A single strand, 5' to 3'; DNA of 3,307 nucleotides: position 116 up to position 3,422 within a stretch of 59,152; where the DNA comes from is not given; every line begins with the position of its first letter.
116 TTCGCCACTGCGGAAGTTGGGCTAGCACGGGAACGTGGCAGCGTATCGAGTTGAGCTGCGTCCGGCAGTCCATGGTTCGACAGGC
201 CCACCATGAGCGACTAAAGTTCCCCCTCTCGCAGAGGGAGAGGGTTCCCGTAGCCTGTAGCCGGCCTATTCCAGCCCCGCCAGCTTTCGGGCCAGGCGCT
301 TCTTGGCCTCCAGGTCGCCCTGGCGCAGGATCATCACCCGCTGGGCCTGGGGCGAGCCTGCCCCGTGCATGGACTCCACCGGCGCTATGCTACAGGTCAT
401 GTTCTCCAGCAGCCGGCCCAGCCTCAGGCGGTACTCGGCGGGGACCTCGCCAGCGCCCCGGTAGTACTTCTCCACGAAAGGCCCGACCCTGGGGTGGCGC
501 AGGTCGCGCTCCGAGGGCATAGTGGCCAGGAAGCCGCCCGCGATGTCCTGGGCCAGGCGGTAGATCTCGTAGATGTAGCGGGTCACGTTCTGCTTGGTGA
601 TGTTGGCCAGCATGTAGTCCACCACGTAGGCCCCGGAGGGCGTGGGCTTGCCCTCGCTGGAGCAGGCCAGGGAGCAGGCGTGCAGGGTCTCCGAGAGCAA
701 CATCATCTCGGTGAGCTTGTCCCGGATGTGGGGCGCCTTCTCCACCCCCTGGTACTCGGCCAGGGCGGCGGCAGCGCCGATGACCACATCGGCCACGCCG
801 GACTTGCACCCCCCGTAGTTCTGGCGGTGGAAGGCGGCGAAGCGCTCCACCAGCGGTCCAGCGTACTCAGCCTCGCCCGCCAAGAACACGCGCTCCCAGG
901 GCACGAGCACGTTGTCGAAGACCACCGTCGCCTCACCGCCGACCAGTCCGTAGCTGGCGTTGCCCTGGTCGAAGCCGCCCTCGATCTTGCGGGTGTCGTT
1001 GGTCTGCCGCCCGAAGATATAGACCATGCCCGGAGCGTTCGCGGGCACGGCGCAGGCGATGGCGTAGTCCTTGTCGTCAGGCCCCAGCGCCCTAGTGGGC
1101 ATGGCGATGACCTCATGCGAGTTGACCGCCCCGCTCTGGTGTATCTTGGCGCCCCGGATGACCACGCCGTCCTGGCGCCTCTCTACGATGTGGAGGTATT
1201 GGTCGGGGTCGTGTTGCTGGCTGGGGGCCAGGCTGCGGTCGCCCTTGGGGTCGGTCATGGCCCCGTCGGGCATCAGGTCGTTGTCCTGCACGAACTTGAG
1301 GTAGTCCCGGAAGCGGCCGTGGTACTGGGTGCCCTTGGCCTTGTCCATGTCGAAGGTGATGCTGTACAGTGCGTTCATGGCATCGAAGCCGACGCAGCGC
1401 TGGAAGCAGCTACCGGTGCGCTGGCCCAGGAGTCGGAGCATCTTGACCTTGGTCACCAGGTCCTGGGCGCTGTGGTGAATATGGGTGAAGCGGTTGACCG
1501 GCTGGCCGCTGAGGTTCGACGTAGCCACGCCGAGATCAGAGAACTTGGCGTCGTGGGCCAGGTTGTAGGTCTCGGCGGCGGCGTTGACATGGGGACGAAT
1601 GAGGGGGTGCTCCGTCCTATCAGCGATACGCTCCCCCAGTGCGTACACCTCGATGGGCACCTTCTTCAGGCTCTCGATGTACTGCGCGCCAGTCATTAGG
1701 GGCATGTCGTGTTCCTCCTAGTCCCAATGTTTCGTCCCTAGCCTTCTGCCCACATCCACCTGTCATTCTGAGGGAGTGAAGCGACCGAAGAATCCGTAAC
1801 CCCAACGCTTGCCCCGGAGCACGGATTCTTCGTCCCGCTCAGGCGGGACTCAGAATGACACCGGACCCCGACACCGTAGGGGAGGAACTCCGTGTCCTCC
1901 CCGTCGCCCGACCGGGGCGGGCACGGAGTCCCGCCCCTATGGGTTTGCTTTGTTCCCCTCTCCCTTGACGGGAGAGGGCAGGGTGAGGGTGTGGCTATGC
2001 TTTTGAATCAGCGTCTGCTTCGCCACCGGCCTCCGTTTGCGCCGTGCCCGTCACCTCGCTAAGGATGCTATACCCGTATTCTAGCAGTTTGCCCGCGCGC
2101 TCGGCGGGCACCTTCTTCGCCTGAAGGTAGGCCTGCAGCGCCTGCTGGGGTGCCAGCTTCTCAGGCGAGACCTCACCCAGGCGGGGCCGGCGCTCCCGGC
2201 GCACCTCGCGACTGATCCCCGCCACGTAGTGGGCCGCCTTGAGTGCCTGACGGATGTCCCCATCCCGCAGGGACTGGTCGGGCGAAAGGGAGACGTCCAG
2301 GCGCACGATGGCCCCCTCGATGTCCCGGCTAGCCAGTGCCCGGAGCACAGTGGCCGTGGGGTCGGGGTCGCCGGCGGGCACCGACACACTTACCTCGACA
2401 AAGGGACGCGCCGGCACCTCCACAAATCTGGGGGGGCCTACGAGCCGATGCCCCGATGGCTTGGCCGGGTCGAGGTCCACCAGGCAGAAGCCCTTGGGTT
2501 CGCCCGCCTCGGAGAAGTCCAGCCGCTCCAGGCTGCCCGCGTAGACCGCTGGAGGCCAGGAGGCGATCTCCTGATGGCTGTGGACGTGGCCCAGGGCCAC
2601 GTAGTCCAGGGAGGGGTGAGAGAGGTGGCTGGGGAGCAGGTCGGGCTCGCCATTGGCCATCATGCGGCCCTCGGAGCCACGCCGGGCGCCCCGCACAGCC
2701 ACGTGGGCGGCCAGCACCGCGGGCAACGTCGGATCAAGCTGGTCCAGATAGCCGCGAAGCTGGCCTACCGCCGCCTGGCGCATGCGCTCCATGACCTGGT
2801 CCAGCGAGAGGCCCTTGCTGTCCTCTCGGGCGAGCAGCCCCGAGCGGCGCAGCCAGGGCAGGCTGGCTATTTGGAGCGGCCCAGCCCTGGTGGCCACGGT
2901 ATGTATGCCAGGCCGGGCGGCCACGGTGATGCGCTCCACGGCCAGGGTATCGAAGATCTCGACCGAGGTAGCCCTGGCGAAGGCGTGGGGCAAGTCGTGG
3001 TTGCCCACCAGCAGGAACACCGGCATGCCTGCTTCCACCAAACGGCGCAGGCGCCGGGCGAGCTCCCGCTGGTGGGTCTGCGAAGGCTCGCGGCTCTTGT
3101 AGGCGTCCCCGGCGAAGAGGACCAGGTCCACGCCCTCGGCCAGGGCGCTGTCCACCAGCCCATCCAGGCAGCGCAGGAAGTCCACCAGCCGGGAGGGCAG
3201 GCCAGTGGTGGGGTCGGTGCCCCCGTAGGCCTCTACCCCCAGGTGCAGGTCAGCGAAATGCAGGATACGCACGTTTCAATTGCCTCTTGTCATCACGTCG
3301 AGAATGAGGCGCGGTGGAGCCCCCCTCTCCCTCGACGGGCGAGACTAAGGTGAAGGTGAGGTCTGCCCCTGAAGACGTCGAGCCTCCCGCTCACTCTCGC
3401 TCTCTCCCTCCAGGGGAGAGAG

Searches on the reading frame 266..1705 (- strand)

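Call 23: search_protein_families(library=pfam, proteins=[window:266-1705:-], max_evalue=0.00001)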
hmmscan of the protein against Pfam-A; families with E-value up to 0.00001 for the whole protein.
window:266-1705:- (479 aa): 2 families
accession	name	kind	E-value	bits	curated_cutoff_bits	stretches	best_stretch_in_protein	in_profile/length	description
PF11794.13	HpaB_N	-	8.4e-98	327.7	35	1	5-275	1-270/270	4-hydroxyphenylacetate 3-hydroxylase N terminal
PF03241.18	HpaB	-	5e-70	235.2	25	1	283-477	2-202/202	4-hydroxyphenylacetate 3-hydroxylase C terminal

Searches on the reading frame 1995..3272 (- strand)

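Call 23: search_protein_families(library=pfam, proteins=[window:1995-3272:-], max_evalue=0.00001)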
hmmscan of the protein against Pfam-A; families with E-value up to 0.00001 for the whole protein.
window:1995-3272:- (425 aa): 1 family
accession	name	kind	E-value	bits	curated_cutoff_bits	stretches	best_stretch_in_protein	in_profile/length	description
PF00149.33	Metallophos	-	2e-14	54.9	21.5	1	1-232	1-190/191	Calcineurin-like phosphoesterase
